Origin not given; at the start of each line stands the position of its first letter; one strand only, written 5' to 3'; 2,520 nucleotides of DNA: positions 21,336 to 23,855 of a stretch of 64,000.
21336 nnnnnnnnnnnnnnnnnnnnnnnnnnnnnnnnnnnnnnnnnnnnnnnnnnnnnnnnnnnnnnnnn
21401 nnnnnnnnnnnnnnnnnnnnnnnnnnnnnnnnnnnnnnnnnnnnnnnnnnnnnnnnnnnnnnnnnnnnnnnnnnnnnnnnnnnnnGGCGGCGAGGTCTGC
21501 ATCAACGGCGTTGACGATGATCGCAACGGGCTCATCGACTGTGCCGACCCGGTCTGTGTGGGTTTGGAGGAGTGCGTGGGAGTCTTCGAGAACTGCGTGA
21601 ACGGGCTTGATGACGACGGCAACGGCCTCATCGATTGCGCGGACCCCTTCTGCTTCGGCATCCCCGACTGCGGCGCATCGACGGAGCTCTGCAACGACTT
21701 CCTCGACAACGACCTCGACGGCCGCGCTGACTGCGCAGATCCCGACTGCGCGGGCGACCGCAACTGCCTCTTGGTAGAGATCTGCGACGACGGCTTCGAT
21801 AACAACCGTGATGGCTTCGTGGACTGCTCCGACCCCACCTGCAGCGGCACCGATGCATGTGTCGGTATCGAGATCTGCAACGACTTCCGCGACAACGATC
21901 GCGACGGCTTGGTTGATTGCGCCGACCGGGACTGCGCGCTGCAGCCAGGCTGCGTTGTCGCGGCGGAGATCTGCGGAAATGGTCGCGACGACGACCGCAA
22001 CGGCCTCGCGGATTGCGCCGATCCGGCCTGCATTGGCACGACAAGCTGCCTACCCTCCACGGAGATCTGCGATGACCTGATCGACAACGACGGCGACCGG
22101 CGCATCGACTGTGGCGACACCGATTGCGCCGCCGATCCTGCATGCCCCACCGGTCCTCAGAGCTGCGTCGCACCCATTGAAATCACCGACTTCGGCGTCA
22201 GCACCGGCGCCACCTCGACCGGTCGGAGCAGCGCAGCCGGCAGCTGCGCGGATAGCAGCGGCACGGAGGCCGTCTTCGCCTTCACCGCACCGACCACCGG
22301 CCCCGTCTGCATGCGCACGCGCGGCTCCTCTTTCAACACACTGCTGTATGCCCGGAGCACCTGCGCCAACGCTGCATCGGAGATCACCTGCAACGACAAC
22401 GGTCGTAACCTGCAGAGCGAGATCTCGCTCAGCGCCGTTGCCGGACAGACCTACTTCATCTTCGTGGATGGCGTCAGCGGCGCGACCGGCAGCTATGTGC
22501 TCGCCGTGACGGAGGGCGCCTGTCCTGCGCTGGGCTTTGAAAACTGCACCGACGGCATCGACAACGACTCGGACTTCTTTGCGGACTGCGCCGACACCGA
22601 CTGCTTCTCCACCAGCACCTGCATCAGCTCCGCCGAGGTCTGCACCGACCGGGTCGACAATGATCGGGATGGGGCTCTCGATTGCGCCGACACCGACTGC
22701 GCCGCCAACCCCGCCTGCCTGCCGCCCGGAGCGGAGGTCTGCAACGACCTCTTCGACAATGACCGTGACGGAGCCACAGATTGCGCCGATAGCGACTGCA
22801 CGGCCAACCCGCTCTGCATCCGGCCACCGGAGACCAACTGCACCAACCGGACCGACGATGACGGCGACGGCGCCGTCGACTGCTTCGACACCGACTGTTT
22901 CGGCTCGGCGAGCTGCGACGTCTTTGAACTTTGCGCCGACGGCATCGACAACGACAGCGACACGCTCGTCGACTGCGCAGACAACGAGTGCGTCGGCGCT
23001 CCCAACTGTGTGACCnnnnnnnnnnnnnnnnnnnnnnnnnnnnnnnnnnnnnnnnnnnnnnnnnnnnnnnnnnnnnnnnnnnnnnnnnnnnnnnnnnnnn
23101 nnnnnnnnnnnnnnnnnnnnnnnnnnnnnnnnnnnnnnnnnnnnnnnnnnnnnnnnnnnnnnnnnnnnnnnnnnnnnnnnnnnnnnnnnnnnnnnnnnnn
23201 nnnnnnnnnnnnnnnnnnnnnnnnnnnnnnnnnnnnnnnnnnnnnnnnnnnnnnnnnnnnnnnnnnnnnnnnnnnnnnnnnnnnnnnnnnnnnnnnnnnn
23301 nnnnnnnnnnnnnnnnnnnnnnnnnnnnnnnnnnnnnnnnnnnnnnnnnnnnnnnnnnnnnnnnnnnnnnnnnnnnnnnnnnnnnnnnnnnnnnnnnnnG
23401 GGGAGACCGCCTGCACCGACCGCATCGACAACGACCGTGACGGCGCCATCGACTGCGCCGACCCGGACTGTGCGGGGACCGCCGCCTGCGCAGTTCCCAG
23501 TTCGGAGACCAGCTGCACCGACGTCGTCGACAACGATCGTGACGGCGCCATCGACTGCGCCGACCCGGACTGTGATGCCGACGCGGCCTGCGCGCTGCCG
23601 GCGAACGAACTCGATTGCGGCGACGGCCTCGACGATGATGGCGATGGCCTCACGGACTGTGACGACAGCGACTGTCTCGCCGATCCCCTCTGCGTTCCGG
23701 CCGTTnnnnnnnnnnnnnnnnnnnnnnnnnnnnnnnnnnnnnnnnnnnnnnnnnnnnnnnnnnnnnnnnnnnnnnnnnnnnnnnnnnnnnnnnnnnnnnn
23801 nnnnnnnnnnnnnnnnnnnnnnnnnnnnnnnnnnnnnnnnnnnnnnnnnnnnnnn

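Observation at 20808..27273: Two tandem ~1,050-aa paralogous lipoproteins built from MopE-type metal-binding motifs and three PPC-like domains each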

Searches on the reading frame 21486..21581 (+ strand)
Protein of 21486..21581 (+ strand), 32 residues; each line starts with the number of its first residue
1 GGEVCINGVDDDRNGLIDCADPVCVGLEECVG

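Call 39: search_solved_structures(query=A2, max_evalue=1, show_alignments=2)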
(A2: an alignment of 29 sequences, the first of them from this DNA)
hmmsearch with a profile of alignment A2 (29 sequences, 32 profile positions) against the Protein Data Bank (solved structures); distinct sequences matched with E-value up to 1: 14.
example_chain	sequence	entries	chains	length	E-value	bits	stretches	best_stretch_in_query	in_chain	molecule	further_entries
7plp_A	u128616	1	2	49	9e-10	41.4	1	2-31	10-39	Teneurin-4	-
7bam_A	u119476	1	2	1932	2.6e-07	33.6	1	2-31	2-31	Teneurin-4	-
7ban_A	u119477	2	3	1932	2.6e-07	33.6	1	2-31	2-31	Teneurin-4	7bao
8fia_A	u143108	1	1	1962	1.4e-06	31.2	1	4-30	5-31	Teneurin-m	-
8r54_A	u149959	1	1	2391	2.6e-06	30.4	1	2-30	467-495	Teneurin-3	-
8r50_B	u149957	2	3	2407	2.6e-06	30.4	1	2-30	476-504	Teneurin-3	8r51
9igs_A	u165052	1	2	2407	2.6e-06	30.4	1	2-30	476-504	Isoform A1B1 of Teneurin-3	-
9g42_A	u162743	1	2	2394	0.00025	24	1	2-30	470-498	Teneurin transmembrane protein 2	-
9g41_A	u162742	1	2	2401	0.00025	24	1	2-30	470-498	Teneurin transmembrane protein 2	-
9g2h_A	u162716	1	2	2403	0.00025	24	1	2-30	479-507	Teneurin transmembrane protein 2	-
9g2f_A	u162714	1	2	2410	0.00025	24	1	2-30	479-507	Teneurin transmembrane protein 2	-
6cmx_A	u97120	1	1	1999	0.00053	23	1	2-30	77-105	Teneurin-2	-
6vhh_A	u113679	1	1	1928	0.0023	20.9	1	4-30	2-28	Teneurin-2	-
3vv3_A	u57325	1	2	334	0.19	14.8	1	3-18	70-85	Deseasin MCP-01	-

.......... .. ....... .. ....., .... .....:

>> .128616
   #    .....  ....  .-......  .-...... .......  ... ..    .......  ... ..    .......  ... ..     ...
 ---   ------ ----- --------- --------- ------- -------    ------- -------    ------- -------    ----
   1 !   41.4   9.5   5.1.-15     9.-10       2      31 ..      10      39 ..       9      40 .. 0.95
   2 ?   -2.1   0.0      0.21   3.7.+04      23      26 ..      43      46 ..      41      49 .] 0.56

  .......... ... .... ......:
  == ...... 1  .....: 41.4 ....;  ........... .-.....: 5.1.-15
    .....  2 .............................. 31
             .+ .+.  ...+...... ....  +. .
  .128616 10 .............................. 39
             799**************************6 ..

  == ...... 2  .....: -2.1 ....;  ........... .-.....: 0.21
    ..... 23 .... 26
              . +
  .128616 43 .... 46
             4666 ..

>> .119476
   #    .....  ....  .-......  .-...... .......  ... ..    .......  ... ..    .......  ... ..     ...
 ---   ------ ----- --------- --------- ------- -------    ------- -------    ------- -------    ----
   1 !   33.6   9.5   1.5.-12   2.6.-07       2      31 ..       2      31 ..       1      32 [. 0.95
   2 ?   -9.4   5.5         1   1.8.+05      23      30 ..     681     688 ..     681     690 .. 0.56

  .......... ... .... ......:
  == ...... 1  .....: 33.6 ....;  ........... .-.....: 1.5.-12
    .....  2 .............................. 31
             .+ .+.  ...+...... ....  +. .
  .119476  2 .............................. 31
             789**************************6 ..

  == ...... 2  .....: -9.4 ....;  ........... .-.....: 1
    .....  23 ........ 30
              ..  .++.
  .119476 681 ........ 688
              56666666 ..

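Call 73: search_protein_representatives(alignment_id=A2)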
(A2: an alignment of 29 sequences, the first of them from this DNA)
Query: 29 sequences, 32 profile positions. Proteins with E-value up to 0.001 (for the whole library): 16339; up to 1e-10: 6017; up to 1e-30: 1422. The best 150 are listed.
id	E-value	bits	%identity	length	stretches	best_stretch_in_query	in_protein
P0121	0.0e+00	1038.1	-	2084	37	2-31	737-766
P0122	0.0e+00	991.2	-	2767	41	2-31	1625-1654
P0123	0.0e+00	985.2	-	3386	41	3-30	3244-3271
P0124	1.1e-224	741.8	-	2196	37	2-31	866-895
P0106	8.1e-210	694.2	-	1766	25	2-30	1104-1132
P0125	4.2e-201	666.3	-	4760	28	2-30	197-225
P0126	2.8e-188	625.3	-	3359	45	2-31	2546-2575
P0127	1.6e-187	622.9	-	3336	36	4-31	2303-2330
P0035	2.1e-187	622.5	-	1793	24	1-32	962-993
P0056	6.7e-186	617.7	-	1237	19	2-31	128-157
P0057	3.7e-183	608.9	-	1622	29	2-31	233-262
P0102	1.8e-176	587.5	-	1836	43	2-30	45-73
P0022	1.9e-175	584.3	-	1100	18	3-32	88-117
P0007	7.6e-172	572.7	-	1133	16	2-32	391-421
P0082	3.7e-165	551.3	-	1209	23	2-30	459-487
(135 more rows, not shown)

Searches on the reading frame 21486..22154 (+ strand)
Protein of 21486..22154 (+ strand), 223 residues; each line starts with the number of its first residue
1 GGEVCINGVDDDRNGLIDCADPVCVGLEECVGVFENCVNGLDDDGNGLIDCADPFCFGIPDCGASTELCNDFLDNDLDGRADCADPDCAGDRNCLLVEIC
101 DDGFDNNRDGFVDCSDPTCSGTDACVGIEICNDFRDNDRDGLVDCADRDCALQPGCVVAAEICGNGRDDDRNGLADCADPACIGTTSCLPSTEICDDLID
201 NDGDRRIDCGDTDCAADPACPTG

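Call 38: search_protein_families(library=pfam, proteins=[window:21486-22154:+], max_evalue=10)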
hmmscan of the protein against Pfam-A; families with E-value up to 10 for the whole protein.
seq(223 aa): 1 family
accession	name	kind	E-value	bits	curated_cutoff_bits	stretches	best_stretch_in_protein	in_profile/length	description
PF25024.1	EGF_TEN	-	4.8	7.1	65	0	25-129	4-110/234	Teneurin EGF domain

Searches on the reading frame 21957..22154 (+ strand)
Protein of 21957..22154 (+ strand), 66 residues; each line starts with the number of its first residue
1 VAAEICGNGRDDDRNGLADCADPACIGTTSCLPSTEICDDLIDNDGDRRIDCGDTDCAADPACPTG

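Call 34: search_solved_structures(query=window:21957-22154:+, max_evalue=10, show_alignments=3)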
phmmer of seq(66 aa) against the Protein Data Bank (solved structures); distinct sequences matched with E-value up to 10: 6.
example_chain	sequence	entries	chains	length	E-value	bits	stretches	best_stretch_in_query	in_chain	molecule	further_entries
7plp_A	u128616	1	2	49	0.0095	19.7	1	37-64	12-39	Teneurin-4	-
8fia_A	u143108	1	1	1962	0.055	17.3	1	6-38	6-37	Teneurin-m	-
7ban_A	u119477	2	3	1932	0.38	14.6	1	37-63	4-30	Teneurin-4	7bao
7bam_A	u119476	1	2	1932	0.38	14.6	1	37-63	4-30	Teneurin-4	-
7qug_A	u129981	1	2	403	1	13.2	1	34-57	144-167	carbon-sulfur lyase FnaPatB1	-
6cmx_A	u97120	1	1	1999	1.2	13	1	37-64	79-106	Teneurin-2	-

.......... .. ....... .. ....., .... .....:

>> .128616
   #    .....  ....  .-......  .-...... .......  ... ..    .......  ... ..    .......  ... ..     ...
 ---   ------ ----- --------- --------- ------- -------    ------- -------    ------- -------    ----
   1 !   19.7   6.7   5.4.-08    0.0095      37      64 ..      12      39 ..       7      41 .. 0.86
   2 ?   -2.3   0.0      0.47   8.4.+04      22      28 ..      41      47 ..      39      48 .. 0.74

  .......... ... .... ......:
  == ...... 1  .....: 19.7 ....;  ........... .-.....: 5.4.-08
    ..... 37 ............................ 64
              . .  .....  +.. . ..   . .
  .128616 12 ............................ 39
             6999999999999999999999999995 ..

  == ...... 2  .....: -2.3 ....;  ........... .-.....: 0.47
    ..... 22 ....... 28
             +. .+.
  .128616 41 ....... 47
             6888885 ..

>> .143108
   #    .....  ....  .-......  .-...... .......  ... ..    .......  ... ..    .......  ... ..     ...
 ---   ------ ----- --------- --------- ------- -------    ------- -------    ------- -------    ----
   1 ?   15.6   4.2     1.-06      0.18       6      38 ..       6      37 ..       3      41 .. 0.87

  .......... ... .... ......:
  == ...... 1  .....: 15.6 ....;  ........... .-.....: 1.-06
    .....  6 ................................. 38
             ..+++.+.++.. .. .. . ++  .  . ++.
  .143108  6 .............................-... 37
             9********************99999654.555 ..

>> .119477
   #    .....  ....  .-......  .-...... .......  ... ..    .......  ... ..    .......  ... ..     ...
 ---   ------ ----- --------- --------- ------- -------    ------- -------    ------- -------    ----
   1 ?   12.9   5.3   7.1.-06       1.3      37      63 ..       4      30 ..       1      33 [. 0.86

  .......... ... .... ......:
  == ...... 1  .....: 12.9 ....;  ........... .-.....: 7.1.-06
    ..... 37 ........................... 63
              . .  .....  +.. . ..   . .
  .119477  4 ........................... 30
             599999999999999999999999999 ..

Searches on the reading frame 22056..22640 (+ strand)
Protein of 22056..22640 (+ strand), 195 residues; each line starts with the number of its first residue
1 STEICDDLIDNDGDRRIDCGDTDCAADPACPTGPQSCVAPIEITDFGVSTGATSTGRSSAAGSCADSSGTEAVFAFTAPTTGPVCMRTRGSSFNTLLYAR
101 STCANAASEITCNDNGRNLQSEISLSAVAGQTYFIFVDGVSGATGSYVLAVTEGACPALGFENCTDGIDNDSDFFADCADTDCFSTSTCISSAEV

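Call 31: predict_structure(alignment_id=A1)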
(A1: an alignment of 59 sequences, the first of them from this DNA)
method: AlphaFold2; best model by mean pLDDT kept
length: 195 residues; sequences in the alignment: 59
mean_pLDDT: 90.6   pTM: 0.78
mean pLDDT of the five models: 90.6, 90.5, 90.2, 88.8, 88.3
residues with pLDDT >= 90: 128; 70-90: 62; 50-70: 5; < 50: 0
segments of 3 or more residues with pLDDT < 50: none
pLDDT, mean of each block of 10 residues (from residue 1): 86 88 84 88 93 92 94 97 95 96 98 86 97 98 94 87 87 84 87 72
secondary structure, 60 per line:
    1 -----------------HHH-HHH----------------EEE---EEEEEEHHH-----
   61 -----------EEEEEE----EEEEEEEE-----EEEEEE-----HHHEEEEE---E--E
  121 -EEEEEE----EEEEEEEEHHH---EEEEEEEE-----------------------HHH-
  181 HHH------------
elements in order: E41-43 E47-52 E72-77 E82-89 E95-100 E109-113 E122-127 E132-139 E146-153

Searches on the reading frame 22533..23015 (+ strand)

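Call 38: search_protein_families(library=pfam, proteins=[window:22533-23015:+], max_evalue=10)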
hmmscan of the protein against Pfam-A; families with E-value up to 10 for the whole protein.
seq(161 aa): 1 family
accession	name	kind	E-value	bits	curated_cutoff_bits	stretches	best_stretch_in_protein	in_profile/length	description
PF21202.3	SLX1_C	-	0.69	10.7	27.2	0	35-58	3-26/65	Structure-specific endonuclease subunit SLX1, C-terminal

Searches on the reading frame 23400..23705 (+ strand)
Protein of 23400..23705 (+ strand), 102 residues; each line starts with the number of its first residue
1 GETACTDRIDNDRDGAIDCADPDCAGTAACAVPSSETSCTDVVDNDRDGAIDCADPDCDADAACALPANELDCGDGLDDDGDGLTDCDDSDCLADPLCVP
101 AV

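Call 74: predict_structure(alignment_id=A3)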
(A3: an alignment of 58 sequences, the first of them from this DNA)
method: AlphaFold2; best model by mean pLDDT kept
length: 102 residues; sequences in the alignment: 58
mean_pLDDT: 93.9   pTM: 0.53
mean pLDDT of the five models: 93.9, 93.9, 92.2, 91.4, 90.8
residues with pLDDT >= 90: 86; 70-90: 16; 50-70: 0; < 50: 0
segments of 3 or more residues with pLDDT < 50: none
pLDDT, mean of each block of 10 residues (from residue 1): 94 96 91 92 94 95 92 96 96 95 82
secondary structure, 60 per line:
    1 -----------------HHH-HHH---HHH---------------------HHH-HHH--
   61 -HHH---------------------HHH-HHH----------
elements in order:

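Call 76: fold_search(model_id=the predicted structure, library=pdb)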
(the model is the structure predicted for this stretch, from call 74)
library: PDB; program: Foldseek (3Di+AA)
matches with E <= 10: 7; with E <= 0.001: 0
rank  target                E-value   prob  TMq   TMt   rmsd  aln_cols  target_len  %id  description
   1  7plp_A                7.8e-03  1.00  0.30  0.71   1.9        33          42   55  Human Teneurin-4 C-rich domain (released 2022-02-02)
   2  7plp_B                7.8e-03  1.00  0.30  0.71   1.9        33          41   55  Human Teneurin-4 C-rich domain (released 2022-02-02)
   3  7bam_A                1.8e-02  0.99  0.28  0.02   0.7        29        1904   62  human Teneurin4 WT C2 (released 2021-12-01)
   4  7ban_A                1.8e-02  0.99  0.28  0.02   0.7        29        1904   62  human Teneurin4 Mut C2 (released 2022-01-12)
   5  8r50_A                5.4e-01  0.12  0.28  0.02  11.0        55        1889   40  Mouse teneurin-3 compact dimer - A1B1 isoform (released 2024-05-08)
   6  3vv3_A                2.2e+00  0.04  0.17  0.07   8.0        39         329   38  Crystal structure of deseasin MCP-01 from Pseudoalteromonas sp. SM9913 (released 2013-08-07)
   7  4tr2_B                6.8e+00  0.03  0.12  0.03   1.3        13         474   46  Crystal structure of PvSUB1 (released 2014-09-17)
